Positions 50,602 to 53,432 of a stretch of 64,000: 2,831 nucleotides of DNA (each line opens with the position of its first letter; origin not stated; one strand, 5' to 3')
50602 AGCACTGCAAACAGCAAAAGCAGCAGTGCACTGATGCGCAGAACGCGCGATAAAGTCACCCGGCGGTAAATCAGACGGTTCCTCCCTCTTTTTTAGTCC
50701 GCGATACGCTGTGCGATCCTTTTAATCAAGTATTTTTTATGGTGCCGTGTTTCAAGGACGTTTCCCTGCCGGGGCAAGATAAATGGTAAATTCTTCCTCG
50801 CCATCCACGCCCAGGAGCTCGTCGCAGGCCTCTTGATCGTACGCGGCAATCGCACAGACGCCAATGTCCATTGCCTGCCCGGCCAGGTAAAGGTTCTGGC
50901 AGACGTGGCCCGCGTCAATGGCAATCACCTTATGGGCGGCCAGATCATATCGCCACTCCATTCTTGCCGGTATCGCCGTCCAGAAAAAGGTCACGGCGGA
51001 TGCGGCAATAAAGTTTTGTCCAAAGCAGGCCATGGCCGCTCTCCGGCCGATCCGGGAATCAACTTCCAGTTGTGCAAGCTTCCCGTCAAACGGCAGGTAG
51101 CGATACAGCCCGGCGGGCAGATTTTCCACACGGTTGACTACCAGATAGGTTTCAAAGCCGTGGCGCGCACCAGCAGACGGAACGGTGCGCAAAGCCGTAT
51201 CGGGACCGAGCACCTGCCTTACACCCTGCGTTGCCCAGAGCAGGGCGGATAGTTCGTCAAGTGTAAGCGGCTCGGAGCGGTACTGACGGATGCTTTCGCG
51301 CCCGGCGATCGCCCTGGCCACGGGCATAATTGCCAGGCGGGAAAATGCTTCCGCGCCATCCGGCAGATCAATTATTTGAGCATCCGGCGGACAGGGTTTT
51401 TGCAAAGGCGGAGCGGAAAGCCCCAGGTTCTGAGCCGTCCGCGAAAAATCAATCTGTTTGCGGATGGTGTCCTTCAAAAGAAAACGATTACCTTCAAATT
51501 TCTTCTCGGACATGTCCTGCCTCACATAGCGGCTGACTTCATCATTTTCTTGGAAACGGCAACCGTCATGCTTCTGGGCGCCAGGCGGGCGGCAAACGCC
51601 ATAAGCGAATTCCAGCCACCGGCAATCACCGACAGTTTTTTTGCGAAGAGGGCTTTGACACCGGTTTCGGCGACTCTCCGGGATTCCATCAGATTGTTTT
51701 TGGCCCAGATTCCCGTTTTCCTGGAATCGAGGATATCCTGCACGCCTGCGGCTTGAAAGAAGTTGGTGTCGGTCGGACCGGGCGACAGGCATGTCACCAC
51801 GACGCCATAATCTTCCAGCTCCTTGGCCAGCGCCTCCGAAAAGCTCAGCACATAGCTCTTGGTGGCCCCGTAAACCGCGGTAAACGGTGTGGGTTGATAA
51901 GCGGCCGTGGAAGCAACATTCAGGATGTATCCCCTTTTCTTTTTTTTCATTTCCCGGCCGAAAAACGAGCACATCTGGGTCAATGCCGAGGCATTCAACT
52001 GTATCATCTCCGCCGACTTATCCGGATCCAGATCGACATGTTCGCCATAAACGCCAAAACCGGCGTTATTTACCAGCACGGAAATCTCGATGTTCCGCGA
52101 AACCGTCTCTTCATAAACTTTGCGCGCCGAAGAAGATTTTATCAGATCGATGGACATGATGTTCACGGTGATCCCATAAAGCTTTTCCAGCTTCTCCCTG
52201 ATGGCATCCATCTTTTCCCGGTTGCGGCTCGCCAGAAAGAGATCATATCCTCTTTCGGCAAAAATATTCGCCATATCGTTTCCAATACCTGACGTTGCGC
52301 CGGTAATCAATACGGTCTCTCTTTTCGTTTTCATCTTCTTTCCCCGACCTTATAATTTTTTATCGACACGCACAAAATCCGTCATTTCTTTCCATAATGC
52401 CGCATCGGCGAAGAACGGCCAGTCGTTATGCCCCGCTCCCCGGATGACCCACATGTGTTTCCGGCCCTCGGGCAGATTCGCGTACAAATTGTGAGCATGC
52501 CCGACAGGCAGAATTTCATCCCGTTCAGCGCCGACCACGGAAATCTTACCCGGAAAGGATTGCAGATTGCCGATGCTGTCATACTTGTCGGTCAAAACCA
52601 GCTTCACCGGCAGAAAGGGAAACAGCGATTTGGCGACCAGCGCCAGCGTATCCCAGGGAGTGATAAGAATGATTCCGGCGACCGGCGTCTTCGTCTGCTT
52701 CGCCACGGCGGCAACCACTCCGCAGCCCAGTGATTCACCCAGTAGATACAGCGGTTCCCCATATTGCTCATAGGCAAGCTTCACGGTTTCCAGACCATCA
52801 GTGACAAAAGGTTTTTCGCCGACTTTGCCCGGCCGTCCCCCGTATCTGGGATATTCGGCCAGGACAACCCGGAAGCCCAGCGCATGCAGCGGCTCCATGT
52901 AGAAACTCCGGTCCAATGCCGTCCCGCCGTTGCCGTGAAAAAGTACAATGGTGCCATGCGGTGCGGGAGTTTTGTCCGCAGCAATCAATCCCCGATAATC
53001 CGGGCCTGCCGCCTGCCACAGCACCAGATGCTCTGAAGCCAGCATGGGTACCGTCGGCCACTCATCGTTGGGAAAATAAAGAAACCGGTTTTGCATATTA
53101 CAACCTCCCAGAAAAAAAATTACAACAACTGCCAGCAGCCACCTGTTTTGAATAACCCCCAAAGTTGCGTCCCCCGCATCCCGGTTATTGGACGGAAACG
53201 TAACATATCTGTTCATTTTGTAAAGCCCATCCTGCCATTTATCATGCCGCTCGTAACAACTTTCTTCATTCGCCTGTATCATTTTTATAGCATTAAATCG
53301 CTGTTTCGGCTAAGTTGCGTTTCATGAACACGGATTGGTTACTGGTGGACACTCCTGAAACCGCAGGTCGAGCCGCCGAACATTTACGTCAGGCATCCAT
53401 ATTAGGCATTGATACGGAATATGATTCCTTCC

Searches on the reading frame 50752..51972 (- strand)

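Call 32: search_protein_families(library=pfam, proteins=[window:50752-51972:-], max_evalue=0.00001)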
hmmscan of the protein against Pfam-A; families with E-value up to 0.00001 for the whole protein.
window:50752-51972:- (406 aa): 1 family
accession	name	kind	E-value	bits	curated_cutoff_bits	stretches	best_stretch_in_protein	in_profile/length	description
PF00881.29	Nitroreductase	-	2e-26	93.6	23.5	1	222-403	1-166/167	Nitroreductase family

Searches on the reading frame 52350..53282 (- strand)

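Call 32: search_protein_families(library=pfam, proteins=[window:52350-53282:-], max_evalue=0.00001)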
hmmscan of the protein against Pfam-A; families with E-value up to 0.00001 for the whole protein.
window:52350-53282:- (310 aa): 3 families
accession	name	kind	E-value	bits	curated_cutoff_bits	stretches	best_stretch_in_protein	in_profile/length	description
PF12146.15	Hydrolase_4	-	4.7e-10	39.6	27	1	107-210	2-110/239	Serine aminopeptidase, S33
PF00561.26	Abhydrolase_1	-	1.7e-08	34.9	25.8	1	111-222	2-121/245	alpha/beta hydrolase fold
PF12697.13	Abhydrolase_6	-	2.1e-07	32.3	26.3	0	112-217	1-101/217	Alpha/beta hydrolase family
